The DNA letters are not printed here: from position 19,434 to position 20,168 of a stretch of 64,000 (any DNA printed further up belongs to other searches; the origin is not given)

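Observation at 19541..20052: Self-contained transcription unit for a secreted 15-Cys, Lys/Ser-rich low-complexity protein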

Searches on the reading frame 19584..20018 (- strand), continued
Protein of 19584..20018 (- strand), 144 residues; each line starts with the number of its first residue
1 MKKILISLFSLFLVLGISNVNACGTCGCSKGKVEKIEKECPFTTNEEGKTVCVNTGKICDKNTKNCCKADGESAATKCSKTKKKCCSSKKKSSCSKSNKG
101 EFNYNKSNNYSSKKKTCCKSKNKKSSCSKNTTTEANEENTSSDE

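Call 57: search_protein_families(library=ncbifam, proteins=[L024:2546-3826:-, L024:1656-2378:-, L024:4468-4872:+, L024:4885-6342:-, L024:392-721:-], max_evalue=0.00001)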
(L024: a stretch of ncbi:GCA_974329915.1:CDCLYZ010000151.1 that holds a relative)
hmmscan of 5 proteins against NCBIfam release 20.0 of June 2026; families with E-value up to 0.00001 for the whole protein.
L024:2546-3826:- (426 aa): 78 families (the best 25 are shown)
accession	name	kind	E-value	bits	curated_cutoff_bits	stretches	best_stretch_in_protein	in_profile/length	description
NF046044.1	PnpS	equivalog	4.7e-49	167.4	400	1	172-414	150-390/390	two-component system histidine kinase PnpS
NF033092.0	HK_WalK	equivalog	2.4e-45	155.2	725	1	148-414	332-593/594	cell wall metabolism sensor histidine kinase WalK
TIGR02966.1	phoR_proteo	equivalog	5.9e-43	147.1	334.2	1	175-413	97-333/333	phosphate regulon sensor histidine kinase PhoR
NF047874.1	MASE3_PAS_HK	subfamily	8.3e-40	137.2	560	1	181-417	387-627/655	MASE3 domain-containing sensor histidine kinase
NF041735.1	hist_kin_RppB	equivalog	4.5e-34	118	400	1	157-414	181-438/438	two-component system sensor histidine kinase RppB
NF045595.1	HK_scytonemin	equivalog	2e-32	112.4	865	1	181-416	404-636/637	scytonemin biosynthesis sensor histidine kinase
NF008312.0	PRK11100.1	equivalog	2.4e-32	112.4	356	1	194-415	258-474/477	two-component system sensor histidine kinase CreC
NF040691.1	MtrAB_MtrB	equivalog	1.8e-31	109.7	450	1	184-416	263-493/507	MtrAB system histidine kinase MtrB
TIGR01386.1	cztS_silS_copS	subfamily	7.5e-30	104.3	292.55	1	193-414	242-457/457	heavy metal sensor histidine kinase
NF008302.0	PRK11091.1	equivalog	2.9e-29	101.8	838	1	187-414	278-504/779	aerobic respiration two-component sensor histidine kinase ArcB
NF006800.0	PRK09303.1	equivalog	8.6e-29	100.6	342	1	191-415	150-377/383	histidine kinase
NF033093.1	HK_VicK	exception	8.6e-29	100.5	680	1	161-420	173-440/448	cell wall metabolism sensor histidine kinase VicK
NF007898.0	PRK10604.1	equivalog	4.3e-28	98.7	478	1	192-419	212-427/433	two-component system sensor histidine kinase RstB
NF041832.1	near_NosP_CTERM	subfamily_domain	6.1e-28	97.9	400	1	192-419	7-229/370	NahK/ErcS family hybrid sensor histidine kinase/response regulator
NF033091.0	HK_VanS_ACDEFG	equivalog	8.7e-28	97.2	400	1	190-402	72-282/293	vancomycin resistance histidine kinase VanS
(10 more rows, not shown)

L024:1656-2378:- (240 aa): 88 families (the best 25 are shown)
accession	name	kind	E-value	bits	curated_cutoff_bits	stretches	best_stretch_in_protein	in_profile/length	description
NF051850.1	RespRegRprY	equivalog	3.8e-86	288.3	370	1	4-238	3-233/234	response regulator transcription factor RprY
NF053854.1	RespRegPhoBBctds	equivalog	9.1e-51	172.4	270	1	8-230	1-223/225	two-component system response regulator PhoB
NF045944.1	ResRegRpaBCyano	equivalog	2.2e-49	167.9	330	1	9-230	1-226/229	response regulator transcription factor RpaB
NF007005.1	PRK09468.1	equivalog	2.5e-43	148.2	331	1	6-229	4-229/237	osmolarity response regulator transcription factor OmpR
NF007982.1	PRK10710.1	equivalog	2.7e-42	144.9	380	1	4-233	6-229/235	envelope stress response regulator BaeR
TIGR02154.1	PhoB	equivalog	6.3e-42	143.4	296.2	1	7-231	4-225/226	phosphate regulon transcriptional regulator PhoB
NF040689.1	MtrAB_MtrA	equivalog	2.2e-40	138.4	300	1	8-230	1-217/219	MtrAB system response regulator MtrA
NF040534.1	resp_reg_YycF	equivalog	2.8e-40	138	340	1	8-219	3-213/231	response regulator YycF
NF008296.0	PRK11083.1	equivalog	1.3e-39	136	273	1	7-214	5-206/228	two-component system response regulator CreB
NF041209.1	resp_regPieR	equivalog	4.4e-39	134.5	450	1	8-232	3-228/231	two component system response regulator PieR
NF008034.0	PRK10766.1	equivalog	1.9e-38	132.2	275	1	6-232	3-227/231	two-component system response regulator TorR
NF041733.1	resp_reg_CseB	equivalog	2.9e-38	131.5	350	1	7-232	2-227/228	two-component system response regulator CseB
NF045991.1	RespRegCtrARhodob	equivalog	5.4e-38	131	350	1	8-231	3-221/224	response regulator transcription factor CtrA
TIGR01387.1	cztR_silR_copR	subfamily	1.8e-37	129.1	279.2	1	8-230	1-217/218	heavy metal response regulator transcription factor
NF033117.2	vanR_ACDEGLN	exception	1.6e-36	126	350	1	8-231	1-225/226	VanR-ABDEGLN family response regulator transcription factor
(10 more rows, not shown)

L024:4468-4872:+ (134 aa): 1 family
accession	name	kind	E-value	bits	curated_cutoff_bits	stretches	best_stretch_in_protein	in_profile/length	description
NF041052.1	OsmC_like_Se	domain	4.7e-06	26.6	95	0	24-123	24-131/144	OsmC-related (seleno)protein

L024:4885-6342:- (485 aa): 0 families

L024:392-721:- (109 aa): 3 families
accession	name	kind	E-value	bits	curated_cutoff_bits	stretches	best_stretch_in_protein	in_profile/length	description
TIGR04183.1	Por_Secre_tail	domain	1.3e-10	41.1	23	1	37-108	1-71/72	T9SS type A sorting domain-containing protein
NF038113.1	T9SSA_dep_M36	equivalog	2.5e-07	29.3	885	1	29-108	787-868/869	T9SS-dependent M36 family metallopeptidase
NF050177.1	TapA_OM_Porphy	equivalog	4.7e-07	28.9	500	1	33-109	469-544/544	TapA/TapC family T9SS-dependent outer membrane protein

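Call 62: find_homologous_proteins(query=A2, max_evalue=0.001)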
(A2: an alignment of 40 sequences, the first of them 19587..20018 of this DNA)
Query A2 (40 sequences) (144 aa, profile of the alignment): 382 proteins with E <= 0.001 among 8000 candidates; the best 120 are listed.
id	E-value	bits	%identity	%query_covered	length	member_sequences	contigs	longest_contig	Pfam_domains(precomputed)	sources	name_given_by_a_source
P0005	1.5e-52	195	50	78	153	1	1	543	-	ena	-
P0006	1.2e-51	192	50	78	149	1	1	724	-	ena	-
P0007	2.0e-51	192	43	100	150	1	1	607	-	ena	-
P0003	2.9e-51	191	50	76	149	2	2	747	-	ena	-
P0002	5.9e-48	180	49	78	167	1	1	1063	-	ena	-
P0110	3.3e-45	172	45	74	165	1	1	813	-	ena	-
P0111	2.1e-44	169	44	83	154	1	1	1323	-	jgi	-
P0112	4.7e-44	168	50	78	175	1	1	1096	-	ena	-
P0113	6.3e-44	167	38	78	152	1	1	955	-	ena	-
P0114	5.8e-43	164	41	76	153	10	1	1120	-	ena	-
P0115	6.1e-43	164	47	76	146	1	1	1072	-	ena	-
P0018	1.8e-42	163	44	90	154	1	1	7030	-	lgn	-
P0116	3.5e-42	162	41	85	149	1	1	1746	-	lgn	-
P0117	9.9e-42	160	47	78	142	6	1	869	-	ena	-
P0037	1.9e-41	159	39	78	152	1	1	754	-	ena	-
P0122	4.1e-40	155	45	100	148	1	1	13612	-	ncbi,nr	ncbi:hypothetical protein OAJ65_02730 [Flavobacteriales bacterium]|nr:hypothetical protein [Flavobac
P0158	1.2e-35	140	39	76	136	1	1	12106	-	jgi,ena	jgi:Skp family chaperone for outer membrane proteins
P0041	1.3e-35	140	39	85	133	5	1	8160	-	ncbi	-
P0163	3.0e-35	139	36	74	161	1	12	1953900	-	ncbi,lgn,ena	-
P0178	1.8e-34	137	39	76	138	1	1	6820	-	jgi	jgi:Skp family chaperone for outer membrane proteins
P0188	6.3e-34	135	38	81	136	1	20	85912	-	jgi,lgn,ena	jgi:Skp family chaperone for outer membrane proteins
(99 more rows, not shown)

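Call 64: list_cluster_members(proteins=[P0122, P0163, P0188, P0041])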
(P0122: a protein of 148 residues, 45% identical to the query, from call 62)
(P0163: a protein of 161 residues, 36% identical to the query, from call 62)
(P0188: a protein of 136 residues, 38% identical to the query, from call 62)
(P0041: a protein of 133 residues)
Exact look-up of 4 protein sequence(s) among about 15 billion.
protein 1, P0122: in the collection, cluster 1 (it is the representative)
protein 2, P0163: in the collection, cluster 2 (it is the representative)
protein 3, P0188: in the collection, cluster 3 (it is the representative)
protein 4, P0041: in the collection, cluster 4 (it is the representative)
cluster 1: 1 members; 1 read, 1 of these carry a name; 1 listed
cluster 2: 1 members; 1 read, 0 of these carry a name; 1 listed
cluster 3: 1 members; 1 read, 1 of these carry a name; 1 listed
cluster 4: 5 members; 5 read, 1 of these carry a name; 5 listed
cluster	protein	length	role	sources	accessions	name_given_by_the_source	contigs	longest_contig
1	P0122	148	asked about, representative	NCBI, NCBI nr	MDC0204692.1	hypothetical protein OAJ65_02730 [Flavobacteriales bacterium] | hypothetical protein [Flavobacteriales bacterium]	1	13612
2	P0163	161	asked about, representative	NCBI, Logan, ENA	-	-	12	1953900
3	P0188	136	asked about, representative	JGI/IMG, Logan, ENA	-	Skp family chaperone for outer membrane proteins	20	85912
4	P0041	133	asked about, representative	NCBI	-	-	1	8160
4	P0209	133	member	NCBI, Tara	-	strand:+ start:983 stop:1384 length:402 start_codon:yes stop_codon:yes gene_type:complete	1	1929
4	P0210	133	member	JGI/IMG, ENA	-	-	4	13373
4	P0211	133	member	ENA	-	-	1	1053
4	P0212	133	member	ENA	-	-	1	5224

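Call 65: search_protein_families(library=pfam, proteins=[P0188, P0158, P0178, P0122, P0003, P0106], max_evalue=10)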
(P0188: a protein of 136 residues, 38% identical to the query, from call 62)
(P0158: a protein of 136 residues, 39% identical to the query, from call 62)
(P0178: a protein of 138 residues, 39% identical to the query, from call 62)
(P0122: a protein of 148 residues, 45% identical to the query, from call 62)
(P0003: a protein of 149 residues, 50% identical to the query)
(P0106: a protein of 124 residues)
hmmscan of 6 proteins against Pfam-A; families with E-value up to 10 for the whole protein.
P0188 (136 aa): 0 families

P0158 (136 aa): 0 families

P0178 (138 aa): 0 families

P0122 (148 aa): 0 families

P0003 (149 aa): 0 families

P0106 (124 aa): 3 families
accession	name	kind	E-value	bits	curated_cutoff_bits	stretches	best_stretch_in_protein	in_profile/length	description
PF13624.11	SurA_N_3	-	0.14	12.4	27.2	1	3-52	15-64/162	SurA-like N-terminal domain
PF14362.11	DUF4407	-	0.14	11.9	31.3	1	36-115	126-201/297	Domain of unknown function (DUF4407)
PF08496.15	Peptidase_S49_N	-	2.3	8.7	27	1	3-72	12-80/147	Peptidase family S49 N-terminal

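Call 73: predict_structure(alignment_id=A4)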
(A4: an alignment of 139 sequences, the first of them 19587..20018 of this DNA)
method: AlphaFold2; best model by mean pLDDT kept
length: 144 residues; sequences in the alignment: 139
mean_pLDDT: 50.8   pTM: 0.20
mean pLDDT of the five models: 50.8, 50.7, 50.0, 49.0, 48.9
residues with pLDDT >= 90: 0; 70-90: 4; 50-70: 65; < 50: 75
segments of 3 or more residues with pLDDT < 50: 26-28, 30-39, 69-97, 113-144
pLDDT, mean of each block of 10 residues (from residue 1): 66 60 48 44 68 65 54 40 39 47 58 45 44 38 38
secondary structure, 60 per line:
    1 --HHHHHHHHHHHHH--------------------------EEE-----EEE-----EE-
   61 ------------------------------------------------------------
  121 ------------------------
elements in order: H3-15 E42-44 E50-52
